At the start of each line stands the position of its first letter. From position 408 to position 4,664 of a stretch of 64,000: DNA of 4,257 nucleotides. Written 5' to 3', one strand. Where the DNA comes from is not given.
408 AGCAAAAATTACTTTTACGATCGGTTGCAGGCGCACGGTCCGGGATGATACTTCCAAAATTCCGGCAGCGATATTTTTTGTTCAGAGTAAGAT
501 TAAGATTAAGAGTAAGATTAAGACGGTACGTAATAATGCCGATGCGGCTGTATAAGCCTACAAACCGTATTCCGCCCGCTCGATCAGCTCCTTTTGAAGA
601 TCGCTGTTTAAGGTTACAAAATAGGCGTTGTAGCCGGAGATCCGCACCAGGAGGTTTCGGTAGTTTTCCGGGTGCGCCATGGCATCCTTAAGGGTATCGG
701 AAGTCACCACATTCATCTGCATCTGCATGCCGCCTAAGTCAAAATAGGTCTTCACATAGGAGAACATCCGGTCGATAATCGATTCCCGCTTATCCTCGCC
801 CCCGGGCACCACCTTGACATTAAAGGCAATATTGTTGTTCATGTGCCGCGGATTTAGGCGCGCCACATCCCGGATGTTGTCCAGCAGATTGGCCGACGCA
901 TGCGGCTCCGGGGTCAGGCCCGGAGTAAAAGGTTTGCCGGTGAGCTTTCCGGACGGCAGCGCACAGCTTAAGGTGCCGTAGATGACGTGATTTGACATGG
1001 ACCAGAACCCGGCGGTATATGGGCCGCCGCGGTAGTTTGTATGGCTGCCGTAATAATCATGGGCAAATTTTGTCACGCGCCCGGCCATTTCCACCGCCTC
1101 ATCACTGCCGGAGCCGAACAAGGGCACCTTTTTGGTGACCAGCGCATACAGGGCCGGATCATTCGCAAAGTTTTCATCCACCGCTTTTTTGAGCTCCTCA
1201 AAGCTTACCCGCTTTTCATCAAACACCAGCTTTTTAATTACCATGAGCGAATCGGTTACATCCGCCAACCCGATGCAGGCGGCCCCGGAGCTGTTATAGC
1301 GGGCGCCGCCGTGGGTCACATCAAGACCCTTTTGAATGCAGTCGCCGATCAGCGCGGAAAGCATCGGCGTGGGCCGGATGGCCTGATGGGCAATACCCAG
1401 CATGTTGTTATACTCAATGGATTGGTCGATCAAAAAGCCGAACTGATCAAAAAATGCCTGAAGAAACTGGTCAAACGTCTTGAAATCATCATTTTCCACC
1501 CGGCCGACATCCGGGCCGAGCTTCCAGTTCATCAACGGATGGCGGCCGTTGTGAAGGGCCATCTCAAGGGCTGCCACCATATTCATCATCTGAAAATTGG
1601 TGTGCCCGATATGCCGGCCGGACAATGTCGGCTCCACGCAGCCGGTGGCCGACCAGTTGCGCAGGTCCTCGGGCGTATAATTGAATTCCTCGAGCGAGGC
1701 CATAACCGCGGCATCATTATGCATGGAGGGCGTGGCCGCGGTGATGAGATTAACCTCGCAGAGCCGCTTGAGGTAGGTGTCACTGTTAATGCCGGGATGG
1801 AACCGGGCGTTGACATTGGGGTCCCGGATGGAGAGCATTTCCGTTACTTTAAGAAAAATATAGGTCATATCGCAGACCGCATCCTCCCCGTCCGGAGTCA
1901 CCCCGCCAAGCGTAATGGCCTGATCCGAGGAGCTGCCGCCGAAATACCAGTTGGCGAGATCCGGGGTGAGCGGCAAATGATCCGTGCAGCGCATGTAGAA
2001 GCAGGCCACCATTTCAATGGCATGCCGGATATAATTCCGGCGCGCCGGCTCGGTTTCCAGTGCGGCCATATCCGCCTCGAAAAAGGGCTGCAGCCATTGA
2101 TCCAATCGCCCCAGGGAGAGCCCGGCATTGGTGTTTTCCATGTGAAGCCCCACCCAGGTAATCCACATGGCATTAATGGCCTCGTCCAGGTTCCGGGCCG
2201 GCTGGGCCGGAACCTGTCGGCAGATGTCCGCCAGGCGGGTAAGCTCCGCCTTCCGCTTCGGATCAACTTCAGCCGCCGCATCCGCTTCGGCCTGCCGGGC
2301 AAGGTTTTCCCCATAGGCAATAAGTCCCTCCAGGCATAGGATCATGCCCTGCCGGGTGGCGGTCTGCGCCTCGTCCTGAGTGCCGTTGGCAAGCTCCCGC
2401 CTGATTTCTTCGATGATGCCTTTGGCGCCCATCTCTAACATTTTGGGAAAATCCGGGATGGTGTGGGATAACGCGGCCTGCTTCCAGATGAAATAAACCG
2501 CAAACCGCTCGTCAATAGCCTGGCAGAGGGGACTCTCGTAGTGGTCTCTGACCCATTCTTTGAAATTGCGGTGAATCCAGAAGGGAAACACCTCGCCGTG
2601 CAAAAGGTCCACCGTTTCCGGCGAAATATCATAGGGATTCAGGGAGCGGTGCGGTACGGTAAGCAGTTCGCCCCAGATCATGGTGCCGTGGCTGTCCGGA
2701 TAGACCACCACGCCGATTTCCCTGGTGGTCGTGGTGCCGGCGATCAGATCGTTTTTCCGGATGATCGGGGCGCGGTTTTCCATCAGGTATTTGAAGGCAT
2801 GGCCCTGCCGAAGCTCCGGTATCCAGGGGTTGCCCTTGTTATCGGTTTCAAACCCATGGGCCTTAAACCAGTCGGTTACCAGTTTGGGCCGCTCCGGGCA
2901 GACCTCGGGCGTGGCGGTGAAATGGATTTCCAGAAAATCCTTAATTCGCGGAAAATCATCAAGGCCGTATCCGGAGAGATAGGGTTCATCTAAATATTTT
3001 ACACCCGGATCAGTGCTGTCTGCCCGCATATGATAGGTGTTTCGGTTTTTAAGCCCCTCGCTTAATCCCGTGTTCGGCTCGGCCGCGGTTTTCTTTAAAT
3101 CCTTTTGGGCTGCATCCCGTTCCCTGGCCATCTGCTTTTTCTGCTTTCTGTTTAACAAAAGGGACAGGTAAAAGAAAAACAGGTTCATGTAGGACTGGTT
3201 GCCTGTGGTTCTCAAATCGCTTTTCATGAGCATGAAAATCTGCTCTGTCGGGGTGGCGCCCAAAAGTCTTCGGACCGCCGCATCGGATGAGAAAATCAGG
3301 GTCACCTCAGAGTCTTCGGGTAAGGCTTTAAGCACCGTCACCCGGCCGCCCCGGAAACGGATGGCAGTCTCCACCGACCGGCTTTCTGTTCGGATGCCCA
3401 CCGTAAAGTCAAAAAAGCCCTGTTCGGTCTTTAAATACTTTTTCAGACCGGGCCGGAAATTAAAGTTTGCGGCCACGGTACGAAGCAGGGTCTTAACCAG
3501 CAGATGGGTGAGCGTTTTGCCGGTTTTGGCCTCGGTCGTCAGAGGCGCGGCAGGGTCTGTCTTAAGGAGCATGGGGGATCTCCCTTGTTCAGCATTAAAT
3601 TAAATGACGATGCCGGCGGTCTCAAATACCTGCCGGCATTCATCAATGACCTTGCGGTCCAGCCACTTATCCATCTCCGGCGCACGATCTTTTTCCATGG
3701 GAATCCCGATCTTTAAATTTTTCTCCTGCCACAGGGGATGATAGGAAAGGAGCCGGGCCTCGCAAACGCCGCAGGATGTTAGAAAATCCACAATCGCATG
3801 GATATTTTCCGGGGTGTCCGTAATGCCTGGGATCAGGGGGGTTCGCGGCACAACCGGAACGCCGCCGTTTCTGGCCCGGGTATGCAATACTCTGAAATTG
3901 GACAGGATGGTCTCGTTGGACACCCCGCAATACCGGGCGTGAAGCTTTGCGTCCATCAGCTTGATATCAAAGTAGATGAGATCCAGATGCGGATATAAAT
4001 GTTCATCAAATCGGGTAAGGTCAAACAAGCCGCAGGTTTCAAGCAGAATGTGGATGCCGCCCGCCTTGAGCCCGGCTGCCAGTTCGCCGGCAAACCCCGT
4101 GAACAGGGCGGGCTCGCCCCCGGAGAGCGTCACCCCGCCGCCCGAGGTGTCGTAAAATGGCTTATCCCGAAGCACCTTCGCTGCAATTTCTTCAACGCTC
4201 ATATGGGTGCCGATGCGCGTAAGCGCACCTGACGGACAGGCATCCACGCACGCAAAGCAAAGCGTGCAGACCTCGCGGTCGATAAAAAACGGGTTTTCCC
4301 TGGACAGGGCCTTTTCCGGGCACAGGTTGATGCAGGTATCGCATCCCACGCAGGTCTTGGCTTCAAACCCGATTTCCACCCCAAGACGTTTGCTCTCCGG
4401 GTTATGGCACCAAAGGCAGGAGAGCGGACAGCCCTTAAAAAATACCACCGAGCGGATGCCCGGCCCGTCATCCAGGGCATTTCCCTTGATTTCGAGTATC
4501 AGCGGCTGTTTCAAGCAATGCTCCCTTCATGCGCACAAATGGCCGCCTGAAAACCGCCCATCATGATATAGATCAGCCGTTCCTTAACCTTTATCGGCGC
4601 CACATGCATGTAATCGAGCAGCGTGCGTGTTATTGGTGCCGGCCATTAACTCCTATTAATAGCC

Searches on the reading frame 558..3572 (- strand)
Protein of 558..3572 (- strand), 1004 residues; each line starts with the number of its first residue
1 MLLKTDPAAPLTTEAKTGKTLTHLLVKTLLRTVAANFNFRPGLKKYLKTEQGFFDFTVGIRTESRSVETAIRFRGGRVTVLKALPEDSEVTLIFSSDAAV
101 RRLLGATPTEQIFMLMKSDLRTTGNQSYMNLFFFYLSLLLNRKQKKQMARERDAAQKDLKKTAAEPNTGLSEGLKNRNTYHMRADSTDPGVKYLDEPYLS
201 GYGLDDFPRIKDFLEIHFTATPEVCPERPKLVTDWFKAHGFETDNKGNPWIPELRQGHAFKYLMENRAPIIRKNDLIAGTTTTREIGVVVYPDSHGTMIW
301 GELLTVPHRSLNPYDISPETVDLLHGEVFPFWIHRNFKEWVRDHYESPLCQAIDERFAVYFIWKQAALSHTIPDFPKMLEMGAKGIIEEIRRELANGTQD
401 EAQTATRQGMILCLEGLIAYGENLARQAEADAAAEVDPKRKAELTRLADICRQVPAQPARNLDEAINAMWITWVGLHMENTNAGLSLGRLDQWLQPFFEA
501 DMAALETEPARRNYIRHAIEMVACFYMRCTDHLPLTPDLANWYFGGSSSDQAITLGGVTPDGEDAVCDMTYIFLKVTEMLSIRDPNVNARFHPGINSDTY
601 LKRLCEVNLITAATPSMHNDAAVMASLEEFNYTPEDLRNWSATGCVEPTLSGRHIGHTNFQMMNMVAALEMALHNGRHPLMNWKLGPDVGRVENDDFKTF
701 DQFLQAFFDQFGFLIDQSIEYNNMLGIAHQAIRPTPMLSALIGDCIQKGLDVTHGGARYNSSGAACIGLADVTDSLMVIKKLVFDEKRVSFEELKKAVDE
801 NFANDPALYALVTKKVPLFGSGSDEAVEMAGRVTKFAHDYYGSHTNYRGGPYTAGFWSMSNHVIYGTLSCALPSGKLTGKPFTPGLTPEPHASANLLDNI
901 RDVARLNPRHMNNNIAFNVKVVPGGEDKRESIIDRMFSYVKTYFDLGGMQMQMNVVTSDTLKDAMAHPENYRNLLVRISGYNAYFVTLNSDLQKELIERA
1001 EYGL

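Call 54: search_protein_families(library=pfam, proteins=[window:558-3572:-], max_evalue=0.00001)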
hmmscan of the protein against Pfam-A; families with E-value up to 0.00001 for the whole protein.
window:558-3572:- (1004 aa): 2 families
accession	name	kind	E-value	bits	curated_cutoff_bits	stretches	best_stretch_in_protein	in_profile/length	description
PF02901.20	PFL-like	-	8.7e-166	553.7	24.3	1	218-866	14-647/647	Pyruvate formate lyase-like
PF01228.26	Gly_radical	-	9e-23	81.3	22.2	1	883-986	2-106/106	Glycine radical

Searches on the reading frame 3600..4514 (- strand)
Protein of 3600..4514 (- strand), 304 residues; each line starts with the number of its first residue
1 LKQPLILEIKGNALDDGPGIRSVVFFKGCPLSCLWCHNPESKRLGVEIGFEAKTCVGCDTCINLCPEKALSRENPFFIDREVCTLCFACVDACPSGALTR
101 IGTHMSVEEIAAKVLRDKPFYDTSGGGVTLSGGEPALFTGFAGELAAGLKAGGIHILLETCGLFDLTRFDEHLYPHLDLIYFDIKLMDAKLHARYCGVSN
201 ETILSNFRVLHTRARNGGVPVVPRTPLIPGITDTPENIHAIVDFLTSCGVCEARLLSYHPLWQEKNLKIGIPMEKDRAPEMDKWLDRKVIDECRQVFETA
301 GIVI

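Call 54: search_protein_families(library=pfam, proteins=[window:3600-4514:-], max_evalue=0.00001)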
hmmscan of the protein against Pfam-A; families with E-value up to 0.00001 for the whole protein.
window:3600-4514:- (304 aa): 7 families
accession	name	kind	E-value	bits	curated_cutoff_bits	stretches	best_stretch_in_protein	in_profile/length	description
PF04055.27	Radical_SAM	-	1.5e-12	48.5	29.5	1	23-237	1-158/166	Radical SAM superfamily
PF13237.11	Fer4_10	-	8.1e-09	35.7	25.5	1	49-94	3-53/53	4Fe-4S dicluster domain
PF00037.32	Fer4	-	2.4e-08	33.9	21.1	0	77-99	2-24/24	4Fe-4S binding domain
PF13353.11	Fer4_12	-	2.6e-08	34.7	22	0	16-49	2-35/137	4Fe-4S single cluster domain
PF12837.12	Fer4_6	-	2.1e-07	31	25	0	78-98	4-24/24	4Fe-4S binding domain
PF13484.11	Fer4_16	-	3.1e-07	31.5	30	0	83-101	2-20/66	4Fe-4S double cluster binding domain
PF12838.12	Fer4_7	-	3e-06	28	27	1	54-97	1-52/52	4Fe-4S dicluster domain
